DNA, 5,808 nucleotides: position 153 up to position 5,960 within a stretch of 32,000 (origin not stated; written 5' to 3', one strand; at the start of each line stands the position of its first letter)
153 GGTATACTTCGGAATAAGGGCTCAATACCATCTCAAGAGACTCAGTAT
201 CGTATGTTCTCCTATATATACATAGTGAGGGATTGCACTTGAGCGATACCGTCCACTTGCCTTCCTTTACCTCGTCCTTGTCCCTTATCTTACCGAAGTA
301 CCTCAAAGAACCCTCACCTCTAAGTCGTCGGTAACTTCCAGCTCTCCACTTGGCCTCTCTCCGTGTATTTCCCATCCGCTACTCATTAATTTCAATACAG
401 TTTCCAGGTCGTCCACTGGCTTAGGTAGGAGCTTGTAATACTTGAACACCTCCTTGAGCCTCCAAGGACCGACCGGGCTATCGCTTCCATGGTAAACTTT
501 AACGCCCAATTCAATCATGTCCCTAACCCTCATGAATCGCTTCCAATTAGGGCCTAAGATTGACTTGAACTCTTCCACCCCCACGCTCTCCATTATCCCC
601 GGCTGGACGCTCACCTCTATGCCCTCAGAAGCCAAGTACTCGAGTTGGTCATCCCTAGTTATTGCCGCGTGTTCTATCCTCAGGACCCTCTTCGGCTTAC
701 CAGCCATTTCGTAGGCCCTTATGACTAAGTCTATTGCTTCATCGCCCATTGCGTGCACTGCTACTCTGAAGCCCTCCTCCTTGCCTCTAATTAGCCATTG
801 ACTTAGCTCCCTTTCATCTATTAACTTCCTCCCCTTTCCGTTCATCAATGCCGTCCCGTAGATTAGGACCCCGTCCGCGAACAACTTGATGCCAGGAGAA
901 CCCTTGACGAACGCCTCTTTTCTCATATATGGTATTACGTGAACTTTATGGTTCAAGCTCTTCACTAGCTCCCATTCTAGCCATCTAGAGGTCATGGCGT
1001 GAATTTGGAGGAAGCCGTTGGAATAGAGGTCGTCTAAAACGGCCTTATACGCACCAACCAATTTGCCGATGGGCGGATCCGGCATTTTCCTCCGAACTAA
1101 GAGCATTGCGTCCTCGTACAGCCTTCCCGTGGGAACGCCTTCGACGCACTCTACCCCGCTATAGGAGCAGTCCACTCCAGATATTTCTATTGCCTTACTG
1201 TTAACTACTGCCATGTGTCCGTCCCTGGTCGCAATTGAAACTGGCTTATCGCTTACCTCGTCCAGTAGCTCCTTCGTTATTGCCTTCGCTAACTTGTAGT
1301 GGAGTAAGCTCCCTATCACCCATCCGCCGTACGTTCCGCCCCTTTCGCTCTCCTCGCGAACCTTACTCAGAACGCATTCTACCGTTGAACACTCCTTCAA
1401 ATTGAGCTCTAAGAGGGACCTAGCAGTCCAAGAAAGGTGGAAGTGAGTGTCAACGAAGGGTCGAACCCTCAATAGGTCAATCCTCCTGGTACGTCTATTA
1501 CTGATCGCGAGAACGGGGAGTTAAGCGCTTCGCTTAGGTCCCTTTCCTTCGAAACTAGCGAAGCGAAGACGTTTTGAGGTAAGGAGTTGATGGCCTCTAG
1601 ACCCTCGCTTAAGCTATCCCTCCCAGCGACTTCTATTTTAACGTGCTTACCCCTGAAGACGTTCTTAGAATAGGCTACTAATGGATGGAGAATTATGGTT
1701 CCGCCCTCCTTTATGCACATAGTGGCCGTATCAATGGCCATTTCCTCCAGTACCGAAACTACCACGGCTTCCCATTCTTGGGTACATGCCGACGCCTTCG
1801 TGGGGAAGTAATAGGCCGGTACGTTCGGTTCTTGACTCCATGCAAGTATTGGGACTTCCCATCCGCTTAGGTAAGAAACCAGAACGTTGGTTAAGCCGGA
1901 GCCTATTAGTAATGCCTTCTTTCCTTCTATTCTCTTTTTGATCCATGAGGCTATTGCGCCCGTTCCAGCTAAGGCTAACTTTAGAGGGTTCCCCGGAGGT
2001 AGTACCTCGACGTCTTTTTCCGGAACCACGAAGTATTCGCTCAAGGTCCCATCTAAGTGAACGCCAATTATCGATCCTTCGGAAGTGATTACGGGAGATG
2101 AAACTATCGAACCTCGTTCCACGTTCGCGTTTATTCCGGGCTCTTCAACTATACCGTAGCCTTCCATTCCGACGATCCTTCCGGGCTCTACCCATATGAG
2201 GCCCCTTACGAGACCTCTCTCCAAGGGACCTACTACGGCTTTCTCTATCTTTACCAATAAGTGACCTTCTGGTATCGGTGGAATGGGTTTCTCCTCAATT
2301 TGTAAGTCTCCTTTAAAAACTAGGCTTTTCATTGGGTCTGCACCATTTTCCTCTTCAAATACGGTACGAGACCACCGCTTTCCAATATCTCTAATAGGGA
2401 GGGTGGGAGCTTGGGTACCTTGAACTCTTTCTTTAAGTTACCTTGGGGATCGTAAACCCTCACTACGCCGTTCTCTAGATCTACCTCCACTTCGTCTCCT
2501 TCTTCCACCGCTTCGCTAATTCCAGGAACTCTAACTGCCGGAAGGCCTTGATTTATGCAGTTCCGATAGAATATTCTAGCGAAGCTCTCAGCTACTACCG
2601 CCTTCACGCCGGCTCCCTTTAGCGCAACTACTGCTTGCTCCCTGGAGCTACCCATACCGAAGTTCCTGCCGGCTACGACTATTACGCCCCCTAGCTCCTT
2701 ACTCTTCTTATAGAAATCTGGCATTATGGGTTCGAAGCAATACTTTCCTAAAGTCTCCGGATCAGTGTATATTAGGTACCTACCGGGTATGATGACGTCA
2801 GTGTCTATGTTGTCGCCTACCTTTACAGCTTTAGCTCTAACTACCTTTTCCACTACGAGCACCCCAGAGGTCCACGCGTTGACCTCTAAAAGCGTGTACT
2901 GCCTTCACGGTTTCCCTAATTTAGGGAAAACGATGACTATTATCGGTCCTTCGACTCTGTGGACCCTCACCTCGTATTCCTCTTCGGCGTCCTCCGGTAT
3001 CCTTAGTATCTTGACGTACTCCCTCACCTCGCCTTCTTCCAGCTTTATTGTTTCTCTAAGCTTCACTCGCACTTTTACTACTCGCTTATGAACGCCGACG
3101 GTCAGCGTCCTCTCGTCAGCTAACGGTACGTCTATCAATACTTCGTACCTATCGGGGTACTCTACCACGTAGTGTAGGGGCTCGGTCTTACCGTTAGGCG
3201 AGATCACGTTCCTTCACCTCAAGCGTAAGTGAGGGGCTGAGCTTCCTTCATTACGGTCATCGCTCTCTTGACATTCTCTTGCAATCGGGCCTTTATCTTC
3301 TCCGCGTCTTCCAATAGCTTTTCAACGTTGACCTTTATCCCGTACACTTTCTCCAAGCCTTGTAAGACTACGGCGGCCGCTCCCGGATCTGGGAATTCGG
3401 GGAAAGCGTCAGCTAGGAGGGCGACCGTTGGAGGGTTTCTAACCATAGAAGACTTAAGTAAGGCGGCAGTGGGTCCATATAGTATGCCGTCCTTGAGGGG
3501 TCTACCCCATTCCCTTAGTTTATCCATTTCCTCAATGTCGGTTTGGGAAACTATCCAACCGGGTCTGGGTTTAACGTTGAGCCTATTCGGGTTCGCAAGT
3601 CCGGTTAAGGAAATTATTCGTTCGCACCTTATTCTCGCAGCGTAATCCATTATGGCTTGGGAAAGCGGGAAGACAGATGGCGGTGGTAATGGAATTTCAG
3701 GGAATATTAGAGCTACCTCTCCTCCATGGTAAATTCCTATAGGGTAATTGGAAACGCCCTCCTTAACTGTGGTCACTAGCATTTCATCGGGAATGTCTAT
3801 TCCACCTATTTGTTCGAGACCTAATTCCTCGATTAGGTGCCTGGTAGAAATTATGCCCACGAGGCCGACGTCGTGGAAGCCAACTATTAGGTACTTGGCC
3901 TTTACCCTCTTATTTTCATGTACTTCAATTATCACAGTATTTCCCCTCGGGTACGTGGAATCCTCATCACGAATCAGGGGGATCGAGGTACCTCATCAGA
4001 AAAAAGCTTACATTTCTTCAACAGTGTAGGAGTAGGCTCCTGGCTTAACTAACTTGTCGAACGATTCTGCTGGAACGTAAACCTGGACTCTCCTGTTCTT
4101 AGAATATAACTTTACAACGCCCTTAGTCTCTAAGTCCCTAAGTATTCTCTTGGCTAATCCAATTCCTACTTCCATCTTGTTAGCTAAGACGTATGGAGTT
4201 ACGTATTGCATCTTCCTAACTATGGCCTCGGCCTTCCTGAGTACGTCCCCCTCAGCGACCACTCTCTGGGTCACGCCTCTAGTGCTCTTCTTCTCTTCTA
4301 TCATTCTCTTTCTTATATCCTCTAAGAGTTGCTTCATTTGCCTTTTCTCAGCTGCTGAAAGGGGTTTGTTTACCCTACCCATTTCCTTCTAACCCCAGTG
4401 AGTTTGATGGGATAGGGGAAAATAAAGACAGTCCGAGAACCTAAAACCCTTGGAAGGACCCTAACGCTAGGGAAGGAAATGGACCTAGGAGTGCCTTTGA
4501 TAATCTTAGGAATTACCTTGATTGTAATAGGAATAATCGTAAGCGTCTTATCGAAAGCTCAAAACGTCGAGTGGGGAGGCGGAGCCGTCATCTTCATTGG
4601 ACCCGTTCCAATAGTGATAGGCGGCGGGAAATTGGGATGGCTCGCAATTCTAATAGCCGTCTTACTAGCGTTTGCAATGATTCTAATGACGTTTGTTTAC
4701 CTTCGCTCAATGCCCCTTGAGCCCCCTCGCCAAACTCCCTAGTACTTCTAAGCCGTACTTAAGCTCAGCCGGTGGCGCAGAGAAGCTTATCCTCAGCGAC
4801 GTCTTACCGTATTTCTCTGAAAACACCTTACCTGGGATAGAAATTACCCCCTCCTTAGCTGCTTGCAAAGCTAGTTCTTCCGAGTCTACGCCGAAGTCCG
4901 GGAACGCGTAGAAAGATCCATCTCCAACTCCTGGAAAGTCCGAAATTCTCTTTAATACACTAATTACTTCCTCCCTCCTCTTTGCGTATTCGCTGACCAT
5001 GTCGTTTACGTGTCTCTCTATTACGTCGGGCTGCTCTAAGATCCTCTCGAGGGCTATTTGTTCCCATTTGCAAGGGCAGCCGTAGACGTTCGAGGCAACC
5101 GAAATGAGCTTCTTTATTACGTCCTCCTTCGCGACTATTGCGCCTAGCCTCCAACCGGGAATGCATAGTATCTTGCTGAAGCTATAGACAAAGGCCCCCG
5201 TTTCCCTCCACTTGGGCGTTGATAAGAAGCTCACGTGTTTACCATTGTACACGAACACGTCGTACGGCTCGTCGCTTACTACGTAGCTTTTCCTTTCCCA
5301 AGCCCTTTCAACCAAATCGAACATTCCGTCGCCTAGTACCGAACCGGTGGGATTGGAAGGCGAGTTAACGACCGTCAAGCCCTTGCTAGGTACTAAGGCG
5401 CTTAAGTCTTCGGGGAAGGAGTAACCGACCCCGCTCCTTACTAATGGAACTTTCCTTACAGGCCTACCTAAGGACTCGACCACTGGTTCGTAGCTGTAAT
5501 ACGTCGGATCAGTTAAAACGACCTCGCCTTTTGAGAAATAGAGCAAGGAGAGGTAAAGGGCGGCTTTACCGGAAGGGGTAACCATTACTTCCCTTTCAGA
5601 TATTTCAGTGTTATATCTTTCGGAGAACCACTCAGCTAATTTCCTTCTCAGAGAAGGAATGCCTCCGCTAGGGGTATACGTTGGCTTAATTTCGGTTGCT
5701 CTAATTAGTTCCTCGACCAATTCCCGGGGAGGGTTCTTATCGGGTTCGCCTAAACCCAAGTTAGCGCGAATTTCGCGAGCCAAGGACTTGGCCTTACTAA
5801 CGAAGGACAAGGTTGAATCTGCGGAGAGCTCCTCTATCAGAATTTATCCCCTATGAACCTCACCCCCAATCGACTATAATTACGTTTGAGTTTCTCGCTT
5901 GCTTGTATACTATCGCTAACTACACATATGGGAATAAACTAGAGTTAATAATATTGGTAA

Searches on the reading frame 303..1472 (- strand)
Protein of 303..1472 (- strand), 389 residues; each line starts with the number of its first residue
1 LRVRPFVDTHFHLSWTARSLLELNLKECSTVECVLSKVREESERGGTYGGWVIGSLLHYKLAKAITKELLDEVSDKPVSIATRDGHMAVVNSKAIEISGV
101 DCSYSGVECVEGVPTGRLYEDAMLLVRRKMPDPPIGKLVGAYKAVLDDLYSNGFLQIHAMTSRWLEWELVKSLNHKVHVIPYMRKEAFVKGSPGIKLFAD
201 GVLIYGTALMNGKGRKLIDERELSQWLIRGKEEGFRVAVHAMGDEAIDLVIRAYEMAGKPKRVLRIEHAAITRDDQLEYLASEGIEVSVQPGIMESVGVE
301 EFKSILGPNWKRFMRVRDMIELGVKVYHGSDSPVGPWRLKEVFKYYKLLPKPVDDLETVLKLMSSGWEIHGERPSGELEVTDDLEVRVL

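Call 29: search_protein_families(library=pfam, proteins=[window:303-1472:-], max_evalue=0.001)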
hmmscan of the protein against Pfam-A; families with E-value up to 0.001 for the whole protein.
window:303-1472:- (389 aa): 1 family
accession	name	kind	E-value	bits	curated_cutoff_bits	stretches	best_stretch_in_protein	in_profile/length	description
PF07969.17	Amidohydro_3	-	9.8e-34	118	29.7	1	5-336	13-379/472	Amidohydrolase family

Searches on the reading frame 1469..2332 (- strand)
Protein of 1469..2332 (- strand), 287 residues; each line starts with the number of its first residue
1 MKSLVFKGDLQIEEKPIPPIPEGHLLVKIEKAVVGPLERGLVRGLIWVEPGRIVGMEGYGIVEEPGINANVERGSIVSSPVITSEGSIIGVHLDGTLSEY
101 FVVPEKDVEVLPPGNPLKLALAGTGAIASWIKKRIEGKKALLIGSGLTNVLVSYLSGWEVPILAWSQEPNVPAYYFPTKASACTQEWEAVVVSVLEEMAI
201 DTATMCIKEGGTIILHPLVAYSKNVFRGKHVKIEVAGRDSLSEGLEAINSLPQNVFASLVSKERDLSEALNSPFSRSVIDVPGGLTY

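Call 29: search_protein_families(library=pfam, proteins=[window:1469-2332:-], max_evalue=0.001)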
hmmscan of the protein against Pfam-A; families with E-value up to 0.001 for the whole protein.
window:1469-2332:- (287 aa): 1 family
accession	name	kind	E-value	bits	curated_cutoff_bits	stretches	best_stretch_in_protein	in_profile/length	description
PF08240.17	ADH_N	-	9.4e-06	26.3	23.5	1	22-112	2-103/104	Alcohol dehydrogenase GroES-like domain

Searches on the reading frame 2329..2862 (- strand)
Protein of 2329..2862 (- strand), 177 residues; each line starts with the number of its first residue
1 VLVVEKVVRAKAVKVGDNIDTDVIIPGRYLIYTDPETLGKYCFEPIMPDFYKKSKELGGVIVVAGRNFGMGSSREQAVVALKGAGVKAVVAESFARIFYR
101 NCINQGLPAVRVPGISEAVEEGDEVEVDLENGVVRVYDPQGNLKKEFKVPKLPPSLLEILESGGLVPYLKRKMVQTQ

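Call 29: search_protein_families(library=pfam, proteins=[window:2329-2862:-], max_evalue=0.001)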
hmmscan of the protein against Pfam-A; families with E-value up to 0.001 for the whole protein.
window:2329-2862:- (177 aa): 1 family
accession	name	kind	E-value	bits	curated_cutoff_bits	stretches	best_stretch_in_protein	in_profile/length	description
PF00694.25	Aconitase_C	-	1.9e-19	70.7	22.8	1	49-110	64-126/131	Aconitase C-terminal domain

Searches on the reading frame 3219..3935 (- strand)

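Call 29: search_protein_families(library=pfam, proteins=[window:3219-3935:-], max_evalue=0.001)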
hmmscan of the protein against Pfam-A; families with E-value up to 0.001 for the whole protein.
window:3219-3935:- (238 aa): 1 family
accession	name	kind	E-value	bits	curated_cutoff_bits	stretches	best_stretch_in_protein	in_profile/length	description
PF09754.15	PAC2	-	8.2e-38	130.8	25.8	1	16-220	1-213/215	PAC2 family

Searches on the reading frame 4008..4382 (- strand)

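Call 29: search_protein_families(library=pfam, proteins=[window:4008-4382:-], max_evalue=0.001)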
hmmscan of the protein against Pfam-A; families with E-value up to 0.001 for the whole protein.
window:4008-4382:- (124 aa): 1 family
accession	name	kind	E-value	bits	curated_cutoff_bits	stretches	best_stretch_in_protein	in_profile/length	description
PF03297.21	Ribosomal_S25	-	6.8e-16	58.8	28.8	1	13-103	9-99/101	S25 ribosomal protein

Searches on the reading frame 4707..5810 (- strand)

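Call 29: search_protein_families(library=pfam, proteins=[window:4707-5810:-], max_evalue=0.001)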
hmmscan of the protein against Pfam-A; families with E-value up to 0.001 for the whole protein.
window:4707-5810:- (367 aa): 1 family
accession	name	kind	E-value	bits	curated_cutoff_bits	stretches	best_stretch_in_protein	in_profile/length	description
PF00155.27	Aminotran_1_2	-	1.7e-44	152.9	19.7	1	17-357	5-361/361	Aminotransferase class I and II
